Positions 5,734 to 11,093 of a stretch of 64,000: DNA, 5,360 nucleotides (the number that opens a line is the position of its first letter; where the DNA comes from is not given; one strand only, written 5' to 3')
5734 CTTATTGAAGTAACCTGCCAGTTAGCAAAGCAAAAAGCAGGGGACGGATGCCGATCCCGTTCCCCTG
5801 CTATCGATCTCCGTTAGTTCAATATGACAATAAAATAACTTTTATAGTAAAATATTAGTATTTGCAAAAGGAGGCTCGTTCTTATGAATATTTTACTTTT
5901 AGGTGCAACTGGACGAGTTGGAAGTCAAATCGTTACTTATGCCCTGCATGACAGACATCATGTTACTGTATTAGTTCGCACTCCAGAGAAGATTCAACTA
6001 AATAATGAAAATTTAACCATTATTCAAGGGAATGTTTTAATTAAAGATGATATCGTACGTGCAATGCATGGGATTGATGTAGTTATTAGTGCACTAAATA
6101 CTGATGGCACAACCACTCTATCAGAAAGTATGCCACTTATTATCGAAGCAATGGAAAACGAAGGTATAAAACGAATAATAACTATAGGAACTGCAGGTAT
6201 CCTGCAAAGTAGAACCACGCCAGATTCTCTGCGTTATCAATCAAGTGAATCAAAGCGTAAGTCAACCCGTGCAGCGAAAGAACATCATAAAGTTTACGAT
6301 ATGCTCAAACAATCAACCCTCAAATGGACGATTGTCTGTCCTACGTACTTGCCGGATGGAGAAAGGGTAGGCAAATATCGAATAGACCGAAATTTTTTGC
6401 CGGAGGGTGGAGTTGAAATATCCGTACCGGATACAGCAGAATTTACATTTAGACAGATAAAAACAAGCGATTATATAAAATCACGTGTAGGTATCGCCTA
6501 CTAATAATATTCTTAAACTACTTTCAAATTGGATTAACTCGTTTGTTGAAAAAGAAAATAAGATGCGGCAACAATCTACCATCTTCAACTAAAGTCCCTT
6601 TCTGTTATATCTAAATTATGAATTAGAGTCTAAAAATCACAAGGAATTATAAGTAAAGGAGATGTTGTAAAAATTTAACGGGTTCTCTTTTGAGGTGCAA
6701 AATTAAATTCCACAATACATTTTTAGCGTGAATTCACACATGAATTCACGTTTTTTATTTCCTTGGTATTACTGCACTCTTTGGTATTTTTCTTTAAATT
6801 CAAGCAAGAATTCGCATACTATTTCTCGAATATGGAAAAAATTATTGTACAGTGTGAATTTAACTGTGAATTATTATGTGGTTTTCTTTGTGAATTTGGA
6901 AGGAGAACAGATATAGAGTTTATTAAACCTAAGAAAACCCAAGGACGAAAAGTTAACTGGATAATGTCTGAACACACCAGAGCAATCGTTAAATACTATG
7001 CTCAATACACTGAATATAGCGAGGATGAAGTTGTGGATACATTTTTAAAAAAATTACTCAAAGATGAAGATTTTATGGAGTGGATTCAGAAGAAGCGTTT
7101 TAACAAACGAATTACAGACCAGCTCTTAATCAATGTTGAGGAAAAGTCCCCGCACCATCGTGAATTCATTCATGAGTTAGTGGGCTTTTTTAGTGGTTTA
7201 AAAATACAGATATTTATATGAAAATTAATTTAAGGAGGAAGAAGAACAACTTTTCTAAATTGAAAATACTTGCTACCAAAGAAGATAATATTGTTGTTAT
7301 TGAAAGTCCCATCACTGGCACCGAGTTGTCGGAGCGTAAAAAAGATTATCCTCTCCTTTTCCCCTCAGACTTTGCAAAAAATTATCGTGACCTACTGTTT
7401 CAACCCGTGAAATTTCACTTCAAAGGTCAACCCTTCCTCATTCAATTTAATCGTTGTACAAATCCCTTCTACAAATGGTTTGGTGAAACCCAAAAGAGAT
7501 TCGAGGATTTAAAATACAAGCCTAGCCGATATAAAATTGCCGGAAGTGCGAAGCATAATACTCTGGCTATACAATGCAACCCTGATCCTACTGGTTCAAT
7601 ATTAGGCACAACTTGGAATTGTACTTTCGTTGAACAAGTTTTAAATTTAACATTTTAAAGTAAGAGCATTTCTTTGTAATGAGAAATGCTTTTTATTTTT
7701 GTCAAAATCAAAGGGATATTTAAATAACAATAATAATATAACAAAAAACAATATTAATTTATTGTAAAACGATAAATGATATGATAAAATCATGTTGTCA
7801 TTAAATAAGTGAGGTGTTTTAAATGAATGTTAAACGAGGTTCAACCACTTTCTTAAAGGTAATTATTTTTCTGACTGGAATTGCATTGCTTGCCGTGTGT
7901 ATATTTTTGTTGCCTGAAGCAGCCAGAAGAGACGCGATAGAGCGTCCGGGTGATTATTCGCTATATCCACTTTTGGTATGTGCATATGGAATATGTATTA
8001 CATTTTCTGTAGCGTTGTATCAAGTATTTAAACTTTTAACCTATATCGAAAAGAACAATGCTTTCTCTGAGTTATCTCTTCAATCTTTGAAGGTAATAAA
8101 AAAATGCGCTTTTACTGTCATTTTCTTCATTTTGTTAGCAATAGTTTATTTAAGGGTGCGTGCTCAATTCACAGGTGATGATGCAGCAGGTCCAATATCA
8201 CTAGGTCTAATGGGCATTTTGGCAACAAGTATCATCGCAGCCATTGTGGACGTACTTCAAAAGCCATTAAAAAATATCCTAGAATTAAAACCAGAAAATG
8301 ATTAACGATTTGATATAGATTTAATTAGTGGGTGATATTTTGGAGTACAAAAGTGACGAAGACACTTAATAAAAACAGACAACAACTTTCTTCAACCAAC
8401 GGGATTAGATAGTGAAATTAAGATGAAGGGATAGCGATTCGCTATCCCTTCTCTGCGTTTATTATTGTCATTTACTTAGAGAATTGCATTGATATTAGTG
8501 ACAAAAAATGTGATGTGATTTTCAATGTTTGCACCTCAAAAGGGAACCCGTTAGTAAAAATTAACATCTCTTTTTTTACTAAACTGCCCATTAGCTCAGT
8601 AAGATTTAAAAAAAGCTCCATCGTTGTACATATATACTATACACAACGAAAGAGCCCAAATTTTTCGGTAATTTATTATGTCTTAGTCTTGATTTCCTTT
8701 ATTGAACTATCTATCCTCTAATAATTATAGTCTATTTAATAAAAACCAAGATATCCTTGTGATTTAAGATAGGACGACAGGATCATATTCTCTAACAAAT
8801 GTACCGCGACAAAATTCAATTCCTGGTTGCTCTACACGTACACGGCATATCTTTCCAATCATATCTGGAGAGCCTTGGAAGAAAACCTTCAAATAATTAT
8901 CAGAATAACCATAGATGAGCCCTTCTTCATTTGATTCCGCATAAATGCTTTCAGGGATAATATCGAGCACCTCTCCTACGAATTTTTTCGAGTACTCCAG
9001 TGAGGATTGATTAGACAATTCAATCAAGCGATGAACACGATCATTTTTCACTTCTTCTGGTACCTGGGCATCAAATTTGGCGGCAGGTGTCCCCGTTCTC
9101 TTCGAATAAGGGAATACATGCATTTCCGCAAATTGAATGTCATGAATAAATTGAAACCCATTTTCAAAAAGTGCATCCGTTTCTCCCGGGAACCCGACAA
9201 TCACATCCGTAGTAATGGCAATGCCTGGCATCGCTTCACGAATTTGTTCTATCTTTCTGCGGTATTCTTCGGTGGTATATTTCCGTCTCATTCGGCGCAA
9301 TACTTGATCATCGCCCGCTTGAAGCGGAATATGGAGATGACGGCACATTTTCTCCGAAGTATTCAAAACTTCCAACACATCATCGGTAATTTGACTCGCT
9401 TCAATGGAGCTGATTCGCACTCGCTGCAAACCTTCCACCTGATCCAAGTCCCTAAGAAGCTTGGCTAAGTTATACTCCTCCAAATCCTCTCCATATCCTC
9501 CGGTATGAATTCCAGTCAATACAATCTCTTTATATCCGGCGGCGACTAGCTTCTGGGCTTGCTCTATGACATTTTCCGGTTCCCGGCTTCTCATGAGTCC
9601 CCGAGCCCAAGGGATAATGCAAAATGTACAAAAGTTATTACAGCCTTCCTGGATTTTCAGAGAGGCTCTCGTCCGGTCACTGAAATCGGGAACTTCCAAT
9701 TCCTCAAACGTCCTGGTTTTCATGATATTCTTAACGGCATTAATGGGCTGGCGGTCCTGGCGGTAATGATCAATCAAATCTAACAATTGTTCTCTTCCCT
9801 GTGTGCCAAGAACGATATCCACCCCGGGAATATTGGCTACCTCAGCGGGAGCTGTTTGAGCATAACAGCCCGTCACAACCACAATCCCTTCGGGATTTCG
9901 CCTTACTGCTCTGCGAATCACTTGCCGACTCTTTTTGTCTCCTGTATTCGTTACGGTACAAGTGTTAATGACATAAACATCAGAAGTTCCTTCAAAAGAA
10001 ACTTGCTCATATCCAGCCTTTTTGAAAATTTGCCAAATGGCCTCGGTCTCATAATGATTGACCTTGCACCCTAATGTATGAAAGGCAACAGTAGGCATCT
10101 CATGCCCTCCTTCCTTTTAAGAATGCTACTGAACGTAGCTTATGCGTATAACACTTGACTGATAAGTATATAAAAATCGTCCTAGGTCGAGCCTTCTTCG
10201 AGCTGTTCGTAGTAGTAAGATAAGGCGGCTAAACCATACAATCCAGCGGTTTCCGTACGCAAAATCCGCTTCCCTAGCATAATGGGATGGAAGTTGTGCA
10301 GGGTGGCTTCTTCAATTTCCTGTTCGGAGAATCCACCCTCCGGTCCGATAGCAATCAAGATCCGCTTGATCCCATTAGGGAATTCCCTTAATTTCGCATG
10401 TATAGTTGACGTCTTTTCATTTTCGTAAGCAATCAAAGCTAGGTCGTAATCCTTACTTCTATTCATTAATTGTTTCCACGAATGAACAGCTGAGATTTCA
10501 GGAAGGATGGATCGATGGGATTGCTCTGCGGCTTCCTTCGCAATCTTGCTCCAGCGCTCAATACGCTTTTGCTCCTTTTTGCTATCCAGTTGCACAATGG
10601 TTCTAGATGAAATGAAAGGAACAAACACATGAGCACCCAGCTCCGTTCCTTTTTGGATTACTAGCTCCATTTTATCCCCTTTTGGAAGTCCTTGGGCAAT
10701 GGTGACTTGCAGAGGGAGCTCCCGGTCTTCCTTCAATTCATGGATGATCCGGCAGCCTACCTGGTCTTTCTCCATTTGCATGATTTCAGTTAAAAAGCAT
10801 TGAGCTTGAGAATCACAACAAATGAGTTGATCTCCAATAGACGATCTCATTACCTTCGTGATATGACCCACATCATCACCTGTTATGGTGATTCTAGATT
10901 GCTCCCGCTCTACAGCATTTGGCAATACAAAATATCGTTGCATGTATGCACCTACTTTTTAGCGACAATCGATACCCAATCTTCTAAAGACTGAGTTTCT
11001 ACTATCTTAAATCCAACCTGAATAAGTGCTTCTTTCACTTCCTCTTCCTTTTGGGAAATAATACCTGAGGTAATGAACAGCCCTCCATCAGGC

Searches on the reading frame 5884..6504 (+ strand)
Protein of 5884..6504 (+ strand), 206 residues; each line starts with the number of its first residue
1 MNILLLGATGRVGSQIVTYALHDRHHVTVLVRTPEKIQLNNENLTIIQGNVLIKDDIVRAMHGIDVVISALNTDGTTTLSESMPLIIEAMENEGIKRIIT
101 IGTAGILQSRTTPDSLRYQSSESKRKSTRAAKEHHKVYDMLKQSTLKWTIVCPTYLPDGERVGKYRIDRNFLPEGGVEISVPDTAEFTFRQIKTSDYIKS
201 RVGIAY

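Call 39: search_protein_families(library=pfam, max_evalue=0.00001, proteins=[window:5884-6504:+])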
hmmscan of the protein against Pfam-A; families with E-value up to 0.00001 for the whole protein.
window:5884-6504:+ (206 aa): 3 families
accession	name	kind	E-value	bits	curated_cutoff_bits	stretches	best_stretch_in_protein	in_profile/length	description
PF13460.12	NAD_binding_10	-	2.5e-41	142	27.2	1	7-193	1-182/184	NAD(P)H-binding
PF05368.20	NmrA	-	2e-14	54.3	27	1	2-99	4-103/298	NmrA-like family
PF01370.27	Epimerase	-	1.9e-08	34.5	20.9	1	3-110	1-122/240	NAD dependent epimerase/dehydratase family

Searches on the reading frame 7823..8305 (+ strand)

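Call 39: search_protein_families(library=pfam, max_evalue=0.00001, proteins=[window:7823-8305:+])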
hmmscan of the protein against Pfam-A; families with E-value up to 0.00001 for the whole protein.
window:7823-8305:+ (160 aa): 1 family
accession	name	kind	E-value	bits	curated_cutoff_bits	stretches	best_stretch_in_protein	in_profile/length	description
PF11188.13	DUF2975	-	1e-26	93.8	27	1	44-160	14-127/130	Protein of unknown function (DUF2975)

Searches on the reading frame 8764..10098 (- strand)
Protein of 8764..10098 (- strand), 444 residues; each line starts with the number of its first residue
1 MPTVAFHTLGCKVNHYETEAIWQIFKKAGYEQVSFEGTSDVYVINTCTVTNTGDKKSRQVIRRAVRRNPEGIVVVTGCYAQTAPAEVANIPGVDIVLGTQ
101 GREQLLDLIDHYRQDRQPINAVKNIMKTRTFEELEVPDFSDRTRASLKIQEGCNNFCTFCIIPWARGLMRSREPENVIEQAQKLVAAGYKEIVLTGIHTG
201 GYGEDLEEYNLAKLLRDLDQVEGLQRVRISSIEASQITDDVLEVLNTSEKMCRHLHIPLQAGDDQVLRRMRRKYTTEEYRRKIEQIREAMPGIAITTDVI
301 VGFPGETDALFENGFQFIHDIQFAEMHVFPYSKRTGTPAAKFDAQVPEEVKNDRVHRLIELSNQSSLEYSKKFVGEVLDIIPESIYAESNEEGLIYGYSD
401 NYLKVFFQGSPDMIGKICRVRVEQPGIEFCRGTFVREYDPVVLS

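Call 10: search_protein_families(library=ncbifam, proteins=[window:8764-10098:-])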
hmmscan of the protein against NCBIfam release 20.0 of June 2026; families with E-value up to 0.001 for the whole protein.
window:8764-10098:- (444 aa): 26 families (the best 25 are shown)
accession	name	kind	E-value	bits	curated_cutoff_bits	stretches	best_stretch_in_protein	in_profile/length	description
TIGR00089.1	TIGR00089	subfamily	7.9e-147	489.5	251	1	3-424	1-421/429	MiaB/RimO family radical SAM methylthiotransferase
TIGR01579.1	MiaB-like-C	equivalog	1.6e-145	485.6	357.05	1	6-422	1-416/416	tRNA (N(6)-L-threonylcarbamoyladenosine(37)-C(2))-methylthiotransferase MtaB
TIGR01574.1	miaB-methiolase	equivalog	1.7e-102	343.7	355.3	1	6-425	4-427/437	tRNA (N6-isopentenyl adenosine(37)-C2)-methylthiotransferase MiaB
TIGR01125.1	TIGR01125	equivalog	2.3e-87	293.8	356.95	1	4-390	2-385/432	30S ribosomal protein S12 methylthiotransferase RimO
TIGR01578.1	MiaB-like-B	hypoth_equivalog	1.9e-81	274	314.7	1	6-416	4-402/421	tRNA (N(6)-L-threonylcarbamoyladenosine(37)-C(2))-methylthiotransferase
NF010916.0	PRK14336.1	equivalog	1.6e-67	228.1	606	1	1-422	1-400/418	tRNA (N6-isopentenyl adenosine(37)-C2)-methylthiotransferase MiaB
TIGR04013.1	B12_SAM_MJ_1487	hypoth_equivalog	8e-30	103.9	251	1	55-359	57-373/382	TIGR04013 family B12-binding domain/radical SAM domain-containing protein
TIGR04014.1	B12_SAM_MJ_0865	equivalog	5.6e-24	84.7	360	1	38-349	38-364/434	methyl-coenzyme M reductase glutamine C-methyltransferase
TIGR04479.1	bcpD_PhpK_rSAM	subfamily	1.2e-15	56.9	600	1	234-321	326-409/504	PhpK family radical SAM P-methyltransferase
TIGR04072.2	rSAM_ladder_B12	equivalog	6.6e-12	44.8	360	1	55-332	84-358/443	lipid biosynthesis B12-binding/radical SAM protein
TIGR03471.1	HpnJ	equivalog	7.2e-11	41.6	577.6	1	146-328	199-372/472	hopanoid biosynthesis associated radical SAM protein HpnJ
TIGR03994.1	rSAM_HemZ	equivalog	1.8e-08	34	321.4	1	156-332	100-277/401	coproporphyrinogen dehydrogenase HemZ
NF006067.1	PRK08208.1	equivalog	6e-07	28.8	380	1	175-340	70-236/427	STM4012 family radical SAM protein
TIGR03960.1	rSAM_fuse_unch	hypoth_equivalog_domain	8.3e-07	27.9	462.3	1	142-278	251-381/605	TIGR03960 family B12-binding radical SAM protein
NF038361.1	rSAM_Sden_1168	equivalog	1.8e-06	26.8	575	1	147-330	285-460/560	Sden_1168 family B12-binding radical SAM P-methyltransferase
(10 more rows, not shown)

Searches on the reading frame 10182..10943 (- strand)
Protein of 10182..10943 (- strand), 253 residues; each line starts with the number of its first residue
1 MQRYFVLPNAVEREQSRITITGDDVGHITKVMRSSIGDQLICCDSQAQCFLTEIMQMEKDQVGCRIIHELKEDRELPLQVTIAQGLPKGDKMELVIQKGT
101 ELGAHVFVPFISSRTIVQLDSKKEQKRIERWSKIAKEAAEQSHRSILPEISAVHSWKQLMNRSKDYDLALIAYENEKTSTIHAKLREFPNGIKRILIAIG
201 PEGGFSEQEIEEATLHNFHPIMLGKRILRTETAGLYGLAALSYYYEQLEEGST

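Call 10: search_protein_families(library=ncbifam, proteins=[window:10182-10943:-])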
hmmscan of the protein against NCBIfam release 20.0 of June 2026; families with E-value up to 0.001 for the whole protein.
window:10182-10943:- (253 aa): 23 families
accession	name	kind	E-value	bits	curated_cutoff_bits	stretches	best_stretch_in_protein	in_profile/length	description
NF008691.0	PRK11713.1-4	equivalog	1.9e-84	282.7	279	1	1-246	1-249/252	16S rRNA (uracil(1498)-N(3))-methyltransferase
NF008709.0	PRK11713.7-4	equivalog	1.6e-73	247.1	292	1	1-248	1-245/246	16S rRNA (uracil(1498)-N(3))-methyltransferase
TIGR00046.1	TIGR00046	subfamily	6e-66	222.2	41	1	10-247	9-239/240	RsmE family RNA methyltransferase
NF008692.0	PRK11713.1-5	equivalog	3.6e-60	203.4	196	1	1-244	3-242/246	16S rRNA (uracil(1498)-N(3))-methyltransferase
NF008705.0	PRK11713.6-4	equivalog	1.5e-50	171.7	343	1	1-239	1-232/248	16S rRNA (uracil(1498)-N(3))-methyltransferase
NF008690.0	PRK11713.1-1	equivalog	2.2e-49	168.1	342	1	14-246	14-240/243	16S rRNA (uracil(1498)-N(3))-methyltransferase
NF008697.0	PRK11713.4-1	equivalog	5.6e-49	166.7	234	1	2-247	5-245/250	16S rRNA (uracil(1498)-N(3))-methyltransferase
NF008693.0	PRK11713.2-3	equivalog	7.2e-46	156.4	210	1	5-243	6-240/246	16S rRNA (uracil(1498)-N(3))-methyltransferase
NF008707.0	PRK11713.7-2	equivalog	9.6e-45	152.8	327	1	2-245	12-253/255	16S rRNA (uracil(1498)-N(3))-methyltransferase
NF008711.0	PRK11713.7-6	equivalog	1.4e-42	146.1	304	1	15-244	13-241/244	16S rRNA (uracil(1498)-N(3))-methyltransferase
NF008694.0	PRK11713.3-2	equivalog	7.2e-42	143.4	234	1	13-246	17-242/245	16S rRNA (uracil(1498)-N(3))-methyltransferase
NF008701.0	PRK11713.5-5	equivalog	9.9e-42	142.9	215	1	15-239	11-223/228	16S rRNA (uracil(1498)-N(3))-methyltransferase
NF008702.0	PRK11713.6-1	equivalog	1.1e-37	129.5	269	1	9-236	7-224/235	16S rRNA (uracil(1498)-N(3))-methyltransferase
NF008706.0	PRK11713.7-1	equivalog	5.7e-37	127.7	273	1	12-240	9-225/232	16S rRNA (uracil(1498)-N(3))-methyltransferase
NF008696.0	PRK11713.3-5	equivalog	1.4e-34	119.5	234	1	1-242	6-239/248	16S rRNA (uracil(1498)-N(3))-methyltransferase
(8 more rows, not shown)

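Call 13: find_encoding_contigs(protein=window:10182-10943:-, flank=10000, max_places=10)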
Protein window:10182-10943:- (253 aa): 1 contig read that carries it; 1 place shown.
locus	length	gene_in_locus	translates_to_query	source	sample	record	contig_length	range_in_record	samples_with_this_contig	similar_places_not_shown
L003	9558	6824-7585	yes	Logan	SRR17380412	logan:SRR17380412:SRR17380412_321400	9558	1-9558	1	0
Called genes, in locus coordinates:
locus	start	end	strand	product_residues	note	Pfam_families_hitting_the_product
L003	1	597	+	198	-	?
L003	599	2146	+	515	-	PF00118:Cpn60_TCP1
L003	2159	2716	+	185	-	PF01025:GrpE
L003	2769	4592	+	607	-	PF00012:HSP70, PF06723:MreB_Mbl, PF00012:HSP70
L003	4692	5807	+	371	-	PF00226:DnaJ, PF01556:DnaJ_C, PF00684:DnaJ_CXXCXGXG, PF27439:DnaJ_C_2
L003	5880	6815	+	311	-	PF06325:PrmA, PF05175:MTS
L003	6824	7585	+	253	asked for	PF20260:PUA_4 (weak), PF04452:Methyltrans_RNA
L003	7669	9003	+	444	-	PF00919:UPF0004, PF04055:Radical_SAM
